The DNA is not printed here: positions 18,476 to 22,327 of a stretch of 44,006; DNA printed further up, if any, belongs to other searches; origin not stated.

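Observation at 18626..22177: Diguanylate cyclase effector fused to a STAND/NLR-like NTPase-TPR scaffold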

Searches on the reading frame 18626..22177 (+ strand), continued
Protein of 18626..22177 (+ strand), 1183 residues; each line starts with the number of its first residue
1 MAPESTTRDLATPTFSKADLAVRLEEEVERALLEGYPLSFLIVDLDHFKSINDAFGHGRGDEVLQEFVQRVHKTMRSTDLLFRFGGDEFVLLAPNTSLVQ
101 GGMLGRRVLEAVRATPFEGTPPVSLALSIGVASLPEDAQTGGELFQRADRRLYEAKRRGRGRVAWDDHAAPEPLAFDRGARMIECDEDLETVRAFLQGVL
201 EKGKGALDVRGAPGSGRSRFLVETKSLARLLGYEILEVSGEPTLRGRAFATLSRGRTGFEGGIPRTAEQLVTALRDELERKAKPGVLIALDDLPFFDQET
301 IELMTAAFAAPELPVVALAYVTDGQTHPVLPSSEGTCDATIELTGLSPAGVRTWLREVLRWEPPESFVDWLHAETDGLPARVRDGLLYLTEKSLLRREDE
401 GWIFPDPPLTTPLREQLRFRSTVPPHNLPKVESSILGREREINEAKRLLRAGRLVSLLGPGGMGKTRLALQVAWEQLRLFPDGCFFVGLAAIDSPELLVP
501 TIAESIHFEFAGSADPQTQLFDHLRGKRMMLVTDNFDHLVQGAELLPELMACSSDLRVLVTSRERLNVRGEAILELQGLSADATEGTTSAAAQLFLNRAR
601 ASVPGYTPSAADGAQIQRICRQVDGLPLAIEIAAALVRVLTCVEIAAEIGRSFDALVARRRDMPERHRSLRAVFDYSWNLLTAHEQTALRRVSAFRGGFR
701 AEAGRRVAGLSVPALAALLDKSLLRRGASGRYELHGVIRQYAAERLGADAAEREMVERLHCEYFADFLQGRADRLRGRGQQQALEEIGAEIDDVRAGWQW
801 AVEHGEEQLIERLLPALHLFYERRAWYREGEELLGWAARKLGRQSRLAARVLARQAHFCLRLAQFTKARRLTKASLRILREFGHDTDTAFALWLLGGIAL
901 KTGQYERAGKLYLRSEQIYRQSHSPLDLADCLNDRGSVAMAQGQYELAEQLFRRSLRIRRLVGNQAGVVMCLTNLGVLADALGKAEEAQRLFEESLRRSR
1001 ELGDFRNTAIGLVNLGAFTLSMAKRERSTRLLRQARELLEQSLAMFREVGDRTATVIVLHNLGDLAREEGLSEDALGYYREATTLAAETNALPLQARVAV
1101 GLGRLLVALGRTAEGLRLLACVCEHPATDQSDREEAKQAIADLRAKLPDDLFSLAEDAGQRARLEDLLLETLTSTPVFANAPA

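Call 18: find_related_loci(query=A1, collection=genome_contigs, flank=10000)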
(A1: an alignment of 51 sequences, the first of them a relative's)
Query A1 (1183 aa) in genome_contigs; peptide patterns used: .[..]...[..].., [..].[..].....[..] (x = any residue, [..] = any of these).
600 stretches matched a pattern (row limit reached: there are more); 596 encode a relative of the query (tblastn E <= 1e-3); the best 80 are kept; 80 distinct loci.
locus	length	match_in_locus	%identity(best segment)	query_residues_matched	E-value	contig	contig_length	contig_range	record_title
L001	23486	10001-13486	34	9-1125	6e-167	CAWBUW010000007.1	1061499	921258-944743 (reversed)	MAG: uncultured Chloroflexia bacterium isolate MFD03899.bin.1.41 genome assembly, contig: contig_14422, whole genome sho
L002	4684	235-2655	35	8-808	2e-148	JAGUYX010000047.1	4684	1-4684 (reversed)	MAG: Anaerolineales bacterium isolate DeMMO6_27 c_000000011787, whole genome shotgun sequence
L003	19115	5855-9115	34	8-1085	7e-144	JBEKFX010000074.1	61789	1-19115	MAG: Polyangiaceae bacterium isolate SPRUCE 23 SPRUCE_23_74, whole genome shotgun sequence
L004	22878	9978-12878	31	1-991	1e-70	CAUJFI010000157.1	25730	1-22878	MAG: Deinococcota bacterium isolate KLAP159 genome assembly, contig: KLAP159_280041, whole genome shotgun sequence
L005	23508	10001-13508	32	30-828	2e-31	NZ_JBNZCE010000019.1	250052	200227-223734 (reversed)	Actinoplanes sp. G11-F43 G11-F43scaffold19, whole genome shotgun sequence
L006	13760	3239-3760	41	4-175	6e-31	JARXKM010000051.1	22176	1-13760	MAG: Pseudomonadota bacterium isolate bin05 NODE_660_length_22176_cov_17.494010, whole genome shotgun sequence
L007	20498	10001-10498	40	1-163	3e-30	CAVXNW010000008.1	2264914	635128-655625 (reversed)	MAG: uncultured Alphaproteobacteria bacterium isolate MFD01872.bin.1.12 genome assembly, contig: contig_61735, whole gen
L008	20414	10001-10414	43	29-163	3e-30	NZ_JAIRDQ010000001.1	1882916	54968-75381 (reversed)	Bradyrhizobium sp. Oc8 scaffold1-size1882916, whole genome shotgun sequence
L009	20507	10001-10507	38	1-166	4e-30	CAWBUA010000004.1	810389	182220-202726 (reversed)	MAG: uncultured Alphaproteobacteria bacterium isolate MFD05502.bin.1.117 genome assembly, contig: contig_22790, whole ge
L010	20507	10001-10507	38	1-166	2e-29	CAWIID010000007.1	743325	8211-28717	MAG: uncultured Alphaproteobacteria bacterium isolate MFD05502.bin.1.148 genome assembly, contig: contig_18432, whole ge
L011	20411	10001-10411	45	30-164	7e-29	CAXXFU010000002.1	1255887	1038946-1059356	MAG: Devosiaceae bacterium isolate 65c2d7ec-85e6-4946-89d1-43c5b049ec55 genome assembly, contig: contig_2, whole genome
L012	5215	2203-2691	39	4-164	3e-29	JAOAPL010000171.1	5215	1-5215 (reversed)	MAG: Acidobacteriaceae bacterium isolate RYN_13 scaffold_1542453, whole genome shotgun sequence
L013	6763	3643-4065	44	28-166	2e-28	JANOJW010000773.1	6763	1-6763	MAG: Hyphomicrobiales bacterium isolate VAR_48_metabat_123 VAR_48_k141_2742282, whole genome shotgun sequence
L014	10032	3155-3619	40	8-164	6e-28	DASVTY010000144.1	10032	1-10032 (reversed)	MAG TPA_asm: Pyrinomonadaceae bacterium isolate SMAG_U3303 k141_175714, whole genome shotgun sequence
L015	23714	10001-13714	35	23-264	2e-29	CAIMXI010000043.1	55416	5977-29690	MAG: uncultured Geobacteraceae bacterium isolate LJ_bin-4045 genome assembly, contig: bin-4045:043/511, whole genome sho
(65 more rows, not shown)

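Call 19: find_encoding_contigs(protein=P0003, flank=10000, max_places=3)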
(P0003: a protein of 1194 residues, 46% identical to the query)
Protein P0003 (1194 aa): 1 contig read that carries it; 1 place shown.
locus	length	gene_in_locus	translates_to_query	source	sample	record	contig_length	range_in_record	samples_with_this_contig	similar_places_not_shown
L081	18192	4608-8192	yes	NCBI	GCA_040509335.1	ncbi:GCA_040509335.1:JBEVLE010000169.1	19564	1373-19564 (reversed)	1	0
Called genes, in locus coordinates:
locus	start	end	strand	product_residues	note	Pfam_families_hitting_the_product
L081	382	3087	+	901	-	PF22735:NNH3, PF05729:NACHT (faint), PF00805:Pentapeptide (weak), PF13576:Pentapeptide_3 (faint), PF00805:Pentapeptide, PF13599:Pentapeptide_4 (weak), PF00805:Pentapeptide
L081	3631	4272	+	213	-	-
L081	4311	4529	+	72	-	-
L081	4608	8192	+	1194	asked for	PF00990:GGDEF, PF13191:AAA_16 (weak), PF13401:AAA_22 (weak), PF05729:NACHT (weak), PF13401:AAA_22, PF25872:HTH_77, PF13424:TPR_12, PF13424:TPR_12, +9 more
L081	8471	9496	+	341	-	PF00158:Sigma54_activat, PF14532:Sigma54_activ_2, PF25601:AAA_lid_14, PF02954:HTH_8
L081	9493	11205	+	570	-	PF07719:TPR_2 (faint), PF13424:TPR_12 (weak), PF17874:TPR_MalT, PF13424:TPR_12, PF13374:TPR_10 (weak), PF13424:TPR_12 (weak), PF01966:HD, PF13487:HD_5, +4 more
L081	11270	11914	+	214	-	-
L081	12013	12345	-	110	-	PF12823:DUF3817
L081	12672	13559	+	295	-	PF00034:Cytochrom_C, PF13442:Cytochrome_CBB3 (weak)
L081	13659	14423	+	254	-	PF01965:DJ-1_PfpI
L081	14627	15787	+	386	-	PF25371:DUF7884, PF02353:CMAS, PF13489:Methyltransf_23, PF08241:Methyltransf_11, PF08242:Methyltransf_12, PF13649:Methyltransf_25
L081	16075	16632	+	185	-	PF06210:DUF1003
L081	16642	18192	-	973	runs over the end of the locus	?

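Call 20: find_encoding_contigs(protein=P0008, flank=10000, max_places=3)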
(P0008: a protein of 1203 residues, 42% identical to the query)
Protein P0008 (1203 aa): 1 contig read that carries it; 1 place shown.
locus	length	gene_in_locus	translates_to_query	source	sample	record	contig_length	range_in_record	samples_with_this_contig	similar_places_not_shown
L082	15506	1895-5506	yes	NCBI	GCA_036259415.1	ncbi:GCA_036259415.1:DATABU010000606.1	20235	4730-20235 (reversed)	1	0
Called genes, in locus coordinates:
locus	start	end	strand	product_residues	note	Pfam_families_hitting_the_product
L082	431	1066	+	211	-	-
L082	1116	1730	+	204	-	-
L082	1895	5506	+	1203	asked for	PF00990:GGDEF, PF13176:TPR_7 (faint), PF17874:TPR_MalT (faint), PF13191:AAA_16, PF13191:AAA_16 (weak), PF00931:NB-ARC (weak), PF05729:NACHT (weak), PF13424:TPR_12, +5 more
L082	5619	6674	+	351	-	PF00158:Sigma54_activat, PF01078:Mg_chelatase (faint), PF14532:Sigma54_activ_2, PF07728:AAA_5, PF25601:AAA_lid_14, PF02954:HTH_8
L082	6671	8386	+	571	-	PF00515:TPR_1 (faint), PF07719:TPR_2 (faint), PF13424:TPR_12 (weak), PF17874:TPR_MalT, PF13424:TPR_12, PF13374:TPR_10 (weak), PF01966:HD, PF13487:HD_5, +1 more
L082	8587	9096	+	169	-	PF13564:DoxX_2 (weak)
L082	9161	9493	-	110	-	PF12823:DUF3817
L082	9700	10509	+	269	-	-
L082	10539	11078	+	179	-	PF02557:VanY (weak), PF13539:Peptidase_M15_4 (weak)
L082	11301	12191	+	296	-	PF00034:Cytochrom_C (weak), PF13442:Cytochrome_CBB3 (faint), PF00034:Cytochrom_C (weak)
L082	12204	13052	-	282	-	PF00561:Abhydrolase_1, PF00975:Thioesterase (weak), PF12146:Hydrolase_4, PF12697:Abhydrolase_6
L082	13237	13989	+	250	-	PF01965:DJ-1_PfpI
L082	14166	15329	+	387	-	PF25371:DUF7884 (weak), PF02353:CMAS, PF13489:Methyltransf_23, PF08241:Methyltransf_11, PF08242:Methyltransf_12, PF13649:Methyltransf_25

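Call 21: find_encoding_contigs(protein=P0004, flank=10000, max_places=3)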
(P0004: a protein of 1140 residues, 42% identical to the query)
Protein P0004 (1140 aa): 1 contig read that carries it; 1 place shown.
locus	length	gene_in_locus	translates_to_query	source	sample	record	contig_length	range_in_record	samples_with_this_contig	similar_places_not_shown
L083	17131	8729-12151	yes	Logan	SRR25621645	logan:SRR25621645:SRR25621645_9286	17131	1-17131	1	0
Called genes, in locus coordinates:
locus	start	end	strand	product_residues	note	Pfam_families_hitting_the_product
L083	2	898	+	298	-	?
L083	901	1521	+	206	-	PF03602:Cons_hypoth95, PF05175:MTS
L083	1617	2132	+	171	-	PF01467:CTP_transf_like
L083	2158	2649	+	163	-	-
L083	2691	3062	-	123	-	-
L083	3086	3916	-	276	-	PF13414:TPR_11 (weak), PF13432:TPR_16, PF14559:TPR_19 (weak), PF13424:TPR_12 (weak), PF00515:TPR_1 (weak), PF07719:TPR_2 (weak), PF13432:TPR_16 (weak), PF13414:TPR_11, +9 more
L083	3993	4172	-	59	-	PF20077:CcmD_alt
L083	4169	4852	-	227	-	PF01578:Cytochrom_C_asm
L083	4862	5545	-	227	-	PF03379:CcmB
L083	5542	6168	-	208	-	PF00005:ABC_tran, PF13304:AAA_21 (faint)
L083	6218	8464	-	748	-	PF13328:HD_4, PF01966:HD, PF04607:RelA_SpoT, PF02824:TGS, PF19296:RelA_AH, PF28438:RelA_RIS, PF01842:ACT, PF13291:ACT_4, +1 more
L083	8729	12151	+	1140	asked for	PF00990:GGDEF, PF05729:NACHT (faint), PF13401:AAA_22 (faint), PF01637:ATPase_2 (faint), PF13191:AAA_16, PF20703:nSTAND1 (weak), PF00931:NB-ARC (weak), PF13424:TPR_12, +6 more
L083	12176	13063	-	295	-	PF00892:EamA, PF03151:TPT (faint), PF00892:EamA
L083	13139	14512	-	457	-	PF01098:FTSW_RODA_SPOVE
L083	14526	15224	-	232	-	PF01895:PhoU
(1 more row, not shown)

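Call 23: find_encoding_contigs(protein=P0017, flank=10000, max_places=3)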
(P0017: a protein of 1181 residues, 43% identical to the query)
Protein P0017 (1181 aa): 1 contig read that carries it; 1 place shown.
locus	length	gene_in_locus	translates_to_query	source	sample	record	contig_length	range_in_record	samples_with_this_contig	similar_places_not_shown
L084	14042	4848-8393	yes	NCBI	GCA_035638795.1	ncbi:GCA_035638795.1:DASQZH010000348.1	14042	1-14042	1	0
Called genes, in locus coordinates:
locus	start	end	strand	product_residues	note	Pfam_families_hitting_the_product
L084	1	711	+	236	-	?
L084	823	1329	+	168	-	-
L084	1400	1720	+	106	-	-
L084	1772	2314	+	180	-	-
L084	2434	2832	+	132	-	PF00903:Glyoxalase, PF13669:Glyoxalase_4 (weak)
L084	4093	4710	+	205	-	-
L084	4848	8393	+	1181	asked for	PF00990:GGDEF, PF13432:TPR_16 (faint), PF25199:nSTAND_NTPase5 (faint), PF00931:NB-ARC (weak), PF13401:AAA_22 (weak), PF13424:TPR_12, PF17874:TPR_MalT (weak), PF13424:TPR_12, +3 more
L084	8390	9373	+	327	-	PF00158:Sigma54_activat, PF01078:Mg_chelatase (faint), PF14532:Sigma54_activ_2, PF20030:bpMoxR (weak), PF07728:AAA_5, PF25601:AAA_lid_14, PF02954:HTH_8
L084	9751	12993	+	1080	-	PF01734:Patatin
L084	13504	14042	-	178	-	?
